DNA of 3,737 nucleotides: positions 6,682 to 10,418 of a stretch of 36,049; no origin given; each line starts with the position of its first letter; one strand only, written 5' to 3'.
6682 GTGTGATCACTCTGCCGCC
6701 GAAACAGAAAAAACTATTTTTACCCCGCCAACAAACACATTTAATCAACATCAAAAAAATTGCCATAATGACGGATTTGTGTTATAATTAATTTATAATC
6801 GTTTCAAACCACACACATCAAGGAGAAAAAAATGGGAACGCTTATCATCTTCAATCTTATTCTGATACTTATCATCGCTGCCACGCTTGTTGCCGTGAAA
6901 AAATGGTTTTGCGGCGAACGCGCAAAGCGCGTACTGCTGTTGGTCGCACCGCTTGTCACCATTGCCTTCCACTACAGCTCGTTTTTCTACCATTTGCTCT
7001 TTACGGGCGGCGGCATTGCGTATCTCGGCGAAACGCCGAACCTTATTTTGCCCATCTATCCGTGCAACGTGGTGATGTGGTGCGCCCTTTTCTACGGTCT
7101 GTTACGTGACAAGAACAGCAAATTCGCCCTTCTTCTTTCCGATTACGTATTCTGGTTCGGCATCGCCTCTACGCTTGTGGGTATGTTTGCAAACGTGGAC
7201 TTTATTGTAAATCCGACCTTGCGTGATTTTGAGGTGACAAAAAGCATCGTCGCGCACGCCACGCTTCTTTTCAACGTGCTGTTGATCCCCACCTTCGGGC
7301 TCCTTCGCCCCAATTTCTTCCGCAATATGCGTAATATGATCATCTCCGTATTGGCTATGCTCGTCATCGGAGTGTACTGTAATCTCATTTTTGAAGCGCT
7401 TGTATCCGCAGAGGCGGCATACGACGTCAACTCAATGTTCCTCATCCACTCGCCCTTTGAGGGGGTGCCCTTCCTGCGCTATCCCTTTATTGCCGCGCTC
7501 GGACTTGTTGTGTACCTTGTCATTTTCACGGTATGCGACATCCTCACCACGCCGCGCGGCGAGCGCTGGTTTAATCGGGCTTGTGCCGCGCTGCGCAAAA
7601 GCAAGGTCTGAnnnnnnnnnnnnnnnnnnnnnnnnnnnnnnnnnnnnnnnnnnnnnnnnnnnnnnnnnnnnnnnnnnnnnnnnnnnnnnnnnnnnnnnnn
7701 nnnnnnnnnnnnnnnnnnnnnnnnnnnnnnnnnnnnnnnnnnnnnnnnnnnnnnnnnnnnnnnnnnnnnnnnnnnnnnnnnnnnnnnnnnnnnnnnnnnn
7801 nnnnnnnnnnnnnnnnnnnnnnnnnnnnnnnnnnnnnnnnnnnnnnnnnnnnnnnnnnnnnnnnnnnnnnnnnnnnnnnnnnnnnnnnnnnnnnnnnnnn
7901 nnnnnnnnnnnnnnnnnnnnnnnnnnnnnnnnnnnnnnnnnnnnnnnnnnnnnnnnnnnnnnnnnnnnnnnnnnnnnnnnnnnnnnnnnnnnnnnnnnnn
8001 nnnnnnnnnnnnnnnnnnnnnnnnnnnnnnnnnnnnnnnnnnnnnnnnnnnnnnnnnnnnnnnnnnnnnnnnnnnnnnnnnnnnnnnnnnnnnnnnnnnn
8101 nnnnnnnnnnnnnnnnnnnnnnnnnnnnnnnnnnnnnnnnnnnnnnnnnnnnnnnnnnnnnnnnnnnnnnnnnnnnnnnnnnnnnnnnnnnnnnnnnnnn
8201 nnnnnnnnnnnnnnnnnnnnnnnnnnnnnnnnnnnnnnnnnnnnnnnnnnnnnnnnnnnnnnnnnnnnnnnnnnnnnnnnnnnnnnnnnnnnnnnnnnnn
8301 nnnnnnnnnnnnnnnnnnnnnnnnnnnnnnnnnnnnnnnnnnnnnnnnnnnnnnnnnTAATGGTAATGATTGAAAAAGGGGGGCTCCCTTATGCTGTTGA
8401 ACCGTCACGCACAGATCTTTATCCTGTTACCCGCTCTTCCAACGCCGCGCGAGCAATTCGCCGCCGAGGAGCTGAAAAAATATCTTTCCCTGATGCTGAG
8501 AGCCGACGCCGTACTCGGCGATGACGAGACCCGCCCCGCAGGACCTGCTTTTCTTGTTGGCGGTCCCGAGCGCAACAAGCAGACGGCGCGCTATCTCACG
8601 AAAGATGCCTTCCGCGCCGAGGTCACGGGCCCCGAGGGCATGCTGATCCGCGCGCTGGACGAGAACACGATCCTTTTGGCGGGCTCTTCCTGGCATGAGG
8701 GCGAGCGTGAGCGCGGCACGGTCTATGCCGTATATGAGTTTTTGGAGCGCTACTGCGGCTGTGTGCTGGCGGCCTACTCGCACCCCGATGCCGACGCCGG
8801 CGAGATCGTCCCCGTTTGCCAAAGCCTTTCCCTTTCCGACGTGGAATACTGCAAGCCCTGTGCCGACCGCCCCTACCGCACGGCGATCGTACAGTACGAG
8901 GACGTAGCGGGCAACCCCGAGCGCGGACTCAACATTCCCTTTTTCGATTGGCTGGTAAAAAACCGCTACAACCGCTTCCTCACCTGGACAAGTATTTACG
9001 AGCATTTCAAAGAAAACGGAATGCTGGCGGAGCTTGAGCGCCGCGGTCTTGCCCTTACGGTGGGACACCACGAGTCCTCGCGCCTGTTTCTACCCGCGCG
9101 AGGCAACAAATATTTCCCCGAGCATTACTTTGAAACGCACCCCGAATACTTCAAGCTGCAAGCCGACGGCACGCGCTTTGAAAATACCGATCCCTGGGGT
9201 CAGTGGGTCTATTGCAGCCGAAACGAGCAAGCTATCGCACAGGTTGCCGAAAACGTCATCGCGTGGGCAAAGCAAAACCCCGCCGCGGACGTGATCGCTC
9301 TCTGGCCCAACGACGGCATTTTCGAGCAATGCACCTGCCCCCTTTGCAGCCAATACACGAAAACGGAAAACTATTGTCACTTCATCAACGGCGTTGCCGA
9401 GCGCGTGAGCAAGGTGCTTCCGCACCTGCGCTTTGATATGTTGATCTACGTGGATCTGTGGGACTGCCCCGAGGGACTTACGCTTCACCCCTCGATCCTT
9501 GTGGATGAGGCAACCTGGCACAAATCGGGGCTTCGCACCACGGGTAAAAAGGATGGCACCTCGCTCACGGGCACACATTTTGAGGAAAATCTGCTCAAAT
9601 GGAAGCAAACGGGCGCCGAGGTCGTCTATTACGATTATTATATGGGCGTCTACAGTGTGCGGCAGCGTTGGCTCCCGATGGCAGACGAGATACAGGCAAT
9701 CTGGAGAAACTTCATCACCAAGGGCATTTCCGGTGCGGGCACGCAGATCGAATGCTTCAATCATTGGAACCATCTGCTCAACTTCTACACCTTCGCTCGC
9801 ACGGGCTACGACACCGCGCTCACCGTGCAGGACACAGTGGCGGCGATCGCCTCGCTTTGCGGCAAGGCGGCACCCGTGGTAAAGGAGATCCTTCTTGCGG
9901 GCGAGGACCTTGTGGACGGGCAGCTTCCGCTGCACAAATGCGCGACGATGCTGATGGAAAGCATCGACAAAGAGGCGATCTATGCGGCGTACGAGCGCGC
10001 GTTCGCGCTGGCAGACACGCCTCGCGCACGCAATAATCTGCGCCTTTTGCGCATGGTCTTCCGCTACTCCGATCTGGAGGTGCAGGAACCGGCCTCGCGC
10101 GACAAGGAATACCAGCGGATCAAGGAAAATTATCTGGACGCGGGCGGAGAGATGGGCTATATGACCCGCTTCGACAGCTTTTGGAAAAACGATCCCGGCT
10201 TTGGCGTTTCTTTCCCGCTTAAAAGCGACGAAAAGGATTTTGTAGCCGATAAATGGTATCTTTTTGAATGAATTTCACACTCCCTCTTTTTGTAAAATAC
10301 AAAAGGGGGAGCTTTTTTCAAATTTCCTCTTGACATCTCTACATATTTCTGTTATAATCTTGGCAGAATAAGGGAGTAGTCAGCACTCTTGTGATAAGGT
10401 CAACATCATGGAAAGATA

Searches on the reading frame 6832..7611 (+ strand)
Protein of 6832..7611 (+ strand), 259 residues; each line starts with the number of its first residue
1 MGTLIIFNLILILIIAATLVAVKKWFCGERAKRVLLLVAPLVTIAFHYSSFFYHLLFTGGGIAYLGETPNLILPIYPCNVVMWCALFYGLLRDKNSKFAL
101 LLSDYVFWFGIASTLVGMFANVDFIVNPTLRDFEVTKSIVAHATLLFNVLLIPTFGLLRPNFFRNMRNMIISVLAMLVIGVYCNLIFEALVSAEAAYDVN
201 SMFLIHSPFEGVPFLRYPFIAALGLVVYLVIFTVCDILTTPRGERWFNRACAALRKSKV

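Call 3: search_protein_families(library=pfam, proteins=[window:6832-7608:+], max_evalue=1)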
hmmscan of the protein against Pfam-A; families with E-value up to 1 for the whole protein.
window:6832-7608:+ (259 aa): 0 families

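Call 10: search_protein_families(library=ncbifam, proteins=[window:6832-7608:+], max_evalue=0.1)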
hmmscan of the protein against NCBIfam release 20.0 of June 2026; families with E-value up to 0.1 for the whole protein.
window:6832-7608:+ (259 aa): 0 families

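Call 57: search_protein_families(library=padloc, proteins=[window:6832-7608:+], max_evalue=0.01)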
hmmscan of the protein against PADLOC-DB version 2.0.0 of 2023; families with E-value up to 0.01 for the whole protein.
window:6832-7608:+ (259 aa): 0 families

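Call 58: search_protein_families(library=phrogs, proteins=[window:6832-7608:+], max_evalue=0.01)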
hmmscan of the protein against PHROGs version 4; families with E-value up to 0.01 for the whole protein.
window:6832-7608:+ (259 aa): 0 families

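Call 61: find_encoding_contigs(protein=window:6832-7611:+, flank=10000, max_places=6)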
Protein window:6832-7611:+ (259 aa): no gene with exactly this product is on record in the collection.

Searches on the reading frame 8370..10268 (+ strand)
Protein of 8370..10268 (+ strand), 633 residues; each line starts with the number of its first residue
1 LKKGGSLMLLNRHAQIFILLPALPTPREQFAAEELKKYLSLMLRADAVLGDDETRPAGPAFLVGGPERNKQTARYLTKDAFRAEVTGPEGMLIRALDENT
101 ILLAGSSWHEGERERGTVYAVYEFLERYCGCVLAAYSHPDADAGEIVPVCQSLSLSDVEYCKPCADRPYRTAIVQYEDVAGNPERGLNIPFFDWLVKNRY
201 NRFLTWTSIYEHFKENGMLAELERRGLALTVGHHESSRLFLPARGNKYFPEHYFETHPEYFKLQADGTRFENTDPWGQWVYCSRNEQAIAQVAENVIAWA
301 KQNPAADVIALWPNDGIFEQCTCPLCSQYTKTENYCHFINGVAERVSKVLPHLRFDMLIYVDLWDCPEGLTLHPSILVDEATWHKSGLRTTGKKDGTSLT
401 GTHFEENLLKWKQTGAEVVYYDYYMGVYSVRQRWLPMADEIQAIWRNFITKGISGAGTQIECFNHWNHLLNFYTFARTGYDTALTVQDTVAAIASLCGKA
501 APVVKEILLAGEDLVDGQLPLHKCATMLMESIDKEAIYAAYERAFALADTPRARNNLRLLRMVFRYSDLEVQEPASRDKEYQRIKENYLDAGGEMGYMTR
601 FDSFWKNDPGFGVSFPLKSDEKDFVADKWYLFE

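Call 32: search_protein_families(library=pfam, proteins=[window:8370-10268:+], max_evalue=0.001)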
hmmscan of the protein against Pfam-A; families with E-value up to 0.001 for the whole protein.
window:8370-10268:+ (633 aa): 1 family
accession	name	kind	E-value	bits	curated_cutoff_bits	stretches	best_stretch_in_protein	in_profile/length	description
PF16126.11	DUF4838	-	8.1e-25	88.1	26.6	1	250-507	71-323/325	Domain of unknown function (DUF4838)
